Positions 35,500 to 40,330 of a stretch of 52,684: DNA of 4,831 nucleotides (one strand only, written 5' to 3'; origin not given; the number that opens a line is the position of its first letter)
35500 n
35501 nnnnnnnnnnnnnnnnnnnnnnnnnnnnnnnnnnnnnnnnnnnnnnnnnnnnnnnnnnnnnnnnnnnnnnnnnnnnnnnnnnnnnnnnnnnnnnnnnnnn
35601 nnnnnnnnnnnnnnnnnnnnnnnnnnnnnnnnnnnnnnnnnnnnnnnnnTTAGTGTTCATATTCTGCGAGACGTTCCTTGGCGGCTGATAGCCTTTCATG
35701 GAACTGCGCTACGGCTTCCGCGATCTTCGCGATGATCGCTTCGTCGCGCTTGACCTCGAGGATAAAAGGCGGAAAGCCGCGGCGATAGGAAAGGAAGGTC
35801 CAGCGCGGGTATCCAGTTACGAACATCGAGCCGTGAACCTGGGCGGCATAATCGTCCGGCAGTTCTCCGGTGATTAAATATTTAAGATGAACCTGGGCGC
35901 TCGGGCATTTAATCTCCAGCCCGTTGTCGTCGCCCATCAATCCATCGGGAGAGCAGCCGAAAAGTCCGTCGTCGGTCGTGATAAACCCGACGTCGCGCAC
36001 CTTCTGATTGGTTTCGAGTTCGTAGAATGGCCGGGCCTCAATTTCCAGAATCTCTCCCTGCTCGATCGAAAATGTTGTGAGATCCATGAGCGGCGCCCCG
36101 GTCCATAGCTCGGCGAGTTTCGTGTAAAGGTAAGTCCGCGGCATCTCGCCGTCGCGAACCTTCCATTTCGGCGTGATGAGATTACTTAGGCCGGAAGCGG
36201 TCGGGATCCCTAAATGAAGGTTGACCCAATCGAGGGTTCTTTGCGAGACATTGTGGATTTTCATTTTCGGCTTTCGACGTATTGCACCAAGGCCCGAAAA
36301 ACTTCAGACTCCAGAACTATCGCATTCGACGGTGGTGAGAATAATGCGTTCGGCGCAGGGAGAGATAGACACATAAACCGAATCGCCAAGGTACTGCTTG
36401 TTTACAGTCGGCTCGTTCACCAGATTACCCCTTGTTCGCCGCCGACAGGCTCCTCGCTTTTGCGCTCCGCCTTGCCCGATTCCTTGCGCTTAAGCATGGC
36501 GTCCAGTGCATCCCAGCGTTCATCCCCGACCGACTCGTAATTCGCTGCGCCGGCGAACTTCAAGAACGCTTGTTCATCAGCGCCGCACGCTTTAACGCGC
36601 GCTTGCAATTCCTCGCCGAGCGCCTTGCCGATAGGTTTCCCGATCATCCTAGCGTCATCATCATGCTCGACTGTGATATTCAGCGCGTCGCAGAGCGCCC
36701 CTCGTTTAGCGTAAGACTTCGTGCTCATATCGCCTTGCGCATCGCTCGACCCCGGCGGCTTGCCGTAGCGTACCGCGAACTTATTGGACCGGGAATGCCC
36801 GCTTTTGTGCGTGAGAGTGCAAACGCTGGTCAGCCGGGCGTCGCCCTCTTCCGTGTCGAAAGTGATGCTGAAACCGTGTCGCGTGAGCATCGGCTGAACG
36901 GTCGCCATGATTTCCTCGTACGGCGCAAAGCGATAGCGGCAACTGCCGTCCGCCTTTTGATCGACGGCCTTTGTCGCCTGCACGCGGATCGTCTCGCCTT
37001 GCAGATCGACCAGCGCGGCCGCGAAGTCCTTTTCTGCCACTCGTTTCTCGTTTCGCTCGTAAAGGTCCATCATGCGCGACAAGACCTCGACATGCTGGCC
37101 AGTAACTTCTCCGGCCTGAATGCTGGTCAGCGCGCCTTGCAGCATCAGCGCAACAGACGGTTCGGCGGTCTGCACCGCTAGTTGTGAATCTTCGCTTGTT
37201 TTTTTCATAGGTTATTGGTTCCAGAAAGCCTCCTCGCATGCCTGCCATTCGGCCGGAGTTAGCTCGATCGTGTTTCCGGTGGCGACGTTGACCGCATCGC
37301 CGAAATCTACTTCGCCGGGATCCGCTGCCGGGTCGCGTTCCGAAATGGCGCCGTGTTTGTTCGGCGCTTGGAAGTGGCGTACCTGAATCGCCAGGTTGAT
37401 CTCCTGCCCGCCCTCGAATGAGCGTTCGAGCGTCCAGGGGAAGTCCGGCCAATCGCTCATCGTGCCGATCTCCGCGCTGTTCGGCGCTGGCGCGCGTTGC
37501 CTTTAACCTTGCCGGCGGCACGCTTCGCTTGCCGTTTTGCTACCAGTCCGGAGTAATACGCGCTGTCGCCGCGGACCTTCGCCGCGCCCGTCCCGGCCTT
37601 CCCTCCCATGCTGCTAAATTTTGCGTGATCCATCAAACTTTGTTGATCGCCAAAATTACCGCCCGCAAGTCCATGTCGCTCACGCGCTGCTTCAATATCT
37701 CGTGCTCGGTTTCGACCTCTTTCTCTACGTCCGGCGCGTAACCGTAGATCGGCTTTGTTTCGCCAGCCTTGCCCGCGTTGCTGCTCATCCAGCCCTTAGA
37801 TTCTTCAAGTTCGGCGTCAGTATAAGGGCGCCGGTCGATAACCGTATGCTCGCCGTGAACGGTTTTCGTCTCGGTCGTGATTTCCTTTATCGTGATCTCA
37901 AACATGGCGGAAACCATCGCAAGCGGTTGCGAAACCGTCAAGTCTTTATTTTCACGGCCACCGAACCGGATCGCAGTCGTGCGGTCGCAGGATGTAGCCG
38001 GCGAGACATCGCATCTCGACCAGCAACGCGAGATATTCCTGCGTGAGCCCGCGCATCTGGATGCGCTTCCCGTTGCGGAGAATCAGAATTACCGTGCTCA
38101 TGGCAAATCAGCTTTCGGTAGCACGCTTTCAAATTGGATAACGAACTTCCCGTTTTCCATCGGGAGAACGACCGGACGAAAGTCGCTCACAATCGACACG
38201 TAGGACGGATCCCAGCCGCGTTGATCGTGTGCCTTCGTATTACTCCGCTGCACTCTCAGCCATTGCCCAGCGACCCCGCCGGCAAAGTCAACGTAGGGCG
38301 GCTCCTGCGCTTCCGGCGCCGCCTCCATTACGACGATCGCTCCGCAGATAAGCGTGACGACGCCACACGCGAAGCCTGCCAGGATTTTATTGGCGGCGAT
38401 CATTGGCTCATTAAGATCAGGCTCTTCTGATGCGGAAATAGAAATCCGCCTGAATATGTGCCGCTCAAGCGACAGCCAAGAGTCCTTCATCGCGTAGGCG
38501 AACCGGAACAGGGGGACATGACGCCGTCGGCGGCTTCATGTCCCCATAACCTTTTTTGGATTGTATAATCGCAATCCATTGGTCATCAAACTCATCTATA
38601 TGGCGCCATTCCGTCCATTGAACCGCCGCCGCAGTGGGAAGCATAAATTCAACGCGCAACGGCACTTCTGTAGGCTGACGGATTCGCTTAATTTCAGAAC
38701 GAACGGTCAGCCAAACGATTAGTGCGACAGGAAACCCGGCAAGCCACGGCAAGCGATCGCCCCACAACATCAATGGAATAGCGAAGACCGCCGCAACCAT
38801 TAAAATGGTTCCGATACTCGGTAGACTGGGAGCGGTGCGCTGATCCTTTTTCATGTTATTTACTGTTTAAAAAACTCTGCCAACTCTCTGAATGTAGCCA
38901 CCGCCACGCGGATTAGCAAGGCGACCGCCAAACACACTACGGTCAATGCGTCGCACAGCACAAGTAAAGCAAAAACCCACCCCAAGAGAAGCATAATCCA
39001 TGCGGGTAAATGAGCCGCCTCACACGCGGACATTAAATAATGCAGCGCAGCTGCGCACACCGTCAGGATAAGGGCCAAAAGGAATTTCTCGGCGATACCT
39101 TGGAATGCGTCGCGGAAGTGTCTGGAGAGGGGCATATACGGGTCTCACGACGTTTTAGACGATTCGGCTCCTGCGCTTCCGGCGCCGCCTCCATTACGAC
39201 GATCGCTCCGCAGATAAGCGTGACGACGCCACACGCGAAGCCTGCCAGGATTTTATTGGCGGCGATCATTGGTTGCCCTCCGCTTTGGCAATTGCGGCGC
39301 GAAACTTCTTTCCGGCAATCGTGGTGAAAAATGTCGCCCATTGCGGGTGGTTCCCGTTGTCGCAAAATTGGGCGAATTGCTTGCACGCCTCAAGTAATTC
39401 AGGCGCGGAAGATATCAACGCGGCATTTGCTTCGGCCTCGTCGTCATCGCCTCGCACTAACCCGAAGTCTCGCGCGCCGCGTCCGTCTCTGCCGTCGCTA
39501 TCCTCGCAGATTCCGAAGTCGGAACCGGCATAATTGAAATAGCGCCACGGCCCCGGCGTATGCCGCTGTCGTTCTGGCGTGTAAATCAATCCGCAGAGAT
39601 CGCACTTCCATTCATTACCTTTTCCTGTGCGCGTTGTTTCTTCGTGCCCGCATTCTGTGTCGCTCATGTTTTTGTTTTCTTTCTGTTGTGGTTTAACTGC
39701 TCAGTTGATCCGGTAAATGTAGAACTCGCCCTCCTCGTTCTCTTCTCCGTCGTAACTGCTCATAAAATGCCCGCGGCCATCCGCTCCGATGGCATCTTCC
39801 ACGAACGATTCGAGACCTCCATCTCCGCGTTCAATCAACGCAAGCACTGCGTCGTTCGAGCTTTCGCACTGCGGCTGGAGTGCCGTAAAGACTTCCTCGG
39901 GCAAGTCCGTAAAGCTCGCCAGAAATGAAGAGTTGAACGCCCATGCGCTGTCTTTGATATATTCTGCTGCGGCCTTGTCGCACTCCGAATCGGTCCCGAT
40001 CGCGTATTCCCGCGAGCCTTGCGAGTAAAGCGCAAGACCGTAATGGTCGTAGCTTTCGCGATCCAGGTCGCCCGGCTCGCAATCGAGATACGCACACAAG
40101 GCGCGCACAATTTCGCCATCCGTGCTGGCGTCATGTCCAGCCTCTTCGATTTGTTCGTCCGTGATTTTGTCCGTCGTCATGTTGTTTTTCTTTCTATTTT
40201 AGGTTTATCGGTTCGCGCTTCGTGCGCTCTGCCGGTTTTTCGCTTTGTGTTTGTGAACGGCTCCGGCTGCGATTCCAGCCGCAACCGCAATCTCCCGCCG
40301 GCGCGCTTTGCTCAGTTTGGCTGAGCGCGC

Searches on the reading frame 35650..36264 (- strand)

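Call 16: search_protein_families(library=pfam, proteins=[window:35650-36264:-], max_evalue=0.01)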
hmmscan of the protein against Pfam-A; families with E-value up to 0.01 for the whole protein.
window:35650-36264:- (204 aa): 1 family
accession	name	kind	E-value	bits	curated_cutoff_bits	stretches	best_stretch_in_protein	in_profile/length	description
PF09588.16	YqaJ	-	1.8e-18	67.7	22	1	12-152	1-149/150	YqaJ-like viral recombinase domain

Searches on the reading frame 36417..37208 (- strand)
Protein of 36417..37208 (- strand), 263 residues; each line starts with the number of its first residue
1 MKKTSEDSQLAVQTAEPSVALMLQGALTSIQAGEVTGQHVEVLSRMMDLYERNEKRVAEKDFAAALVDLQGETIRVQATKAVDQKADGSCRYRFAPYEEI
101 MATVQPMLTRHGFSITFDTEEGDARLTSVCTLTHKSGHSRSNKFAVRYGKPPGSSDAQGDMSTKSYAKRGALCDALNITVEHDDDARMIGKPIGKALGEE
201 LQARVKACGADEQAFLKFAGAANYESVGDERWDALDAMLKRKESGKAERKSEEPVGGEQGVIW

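Call 16: search_protein_families(library=pfam, proteins=[window:36417-37208:-], max_evalue=0.01)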
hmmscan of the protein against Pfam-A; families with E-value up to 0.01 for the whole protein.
window:36417-37208:- (263 aa): 1 family
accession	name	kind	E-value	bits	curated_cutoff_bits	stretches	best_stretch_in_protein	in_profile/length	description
PF04404.17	ERF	-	5.4e-14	52.9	25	1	87-189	21-129/153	ERF superfamily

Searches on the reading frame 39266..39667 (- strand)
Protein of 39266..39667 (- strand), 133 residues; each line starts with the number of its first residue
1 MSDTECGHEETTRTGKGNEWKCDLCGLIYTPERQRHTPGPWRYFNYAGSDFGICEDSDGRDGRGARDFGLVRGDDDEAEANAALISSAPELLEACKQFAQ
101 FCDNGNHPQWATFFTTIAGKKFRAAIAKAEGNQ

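Call 17: search_protein_families(library=pfam, proteins=[window:39266-39667:-], max_evalue=0.01)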
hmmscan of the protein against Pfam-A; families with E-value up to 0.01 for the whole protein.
window:39266-39667:- (133 aa): 0 families

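Call 82: search_protein_families(library=phrogs, proteins=[window:39266-39667:-], max_evalue=0.01)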
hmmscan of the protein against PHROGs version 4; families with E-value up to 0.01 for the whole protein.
window:39266-39667:- (133 aa): 1 family
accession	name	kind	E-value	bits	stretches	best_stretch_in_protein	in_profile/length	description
phrog_1273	-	unknown function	1.6e-15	58.4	1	34-132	6-100/103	-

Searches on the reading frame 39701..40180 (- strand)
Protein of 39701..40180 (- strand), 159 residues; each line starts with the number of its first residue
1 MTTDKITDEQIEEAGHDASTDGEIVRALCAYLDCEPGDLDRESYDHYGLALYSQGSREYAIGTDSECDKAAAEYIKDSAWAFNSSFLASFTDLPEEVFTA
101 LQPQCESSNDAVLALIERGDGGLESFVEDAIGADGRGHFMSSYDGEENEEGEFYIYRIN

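Call 17: search_protein_families(library=pfam, proteins=[window:39701-40180:-], max_evalue=0.01)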
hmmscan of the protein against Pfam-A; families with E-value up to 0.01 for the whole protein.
window:39701-40180:- (159 aa): 0 families

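Call 82: search_protein_families(library=phrogs, proteins=[window:39701-40180:-], max_evalue=0.01)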
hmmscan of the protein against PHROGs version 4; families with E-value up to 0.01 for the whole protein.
window:39701-40180:- (159 aa): 1 family
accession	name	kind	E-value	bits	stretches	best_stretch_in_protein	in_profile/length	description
phrog_15770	-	unknown function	0.00012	23.2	1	89-149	81-136/149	-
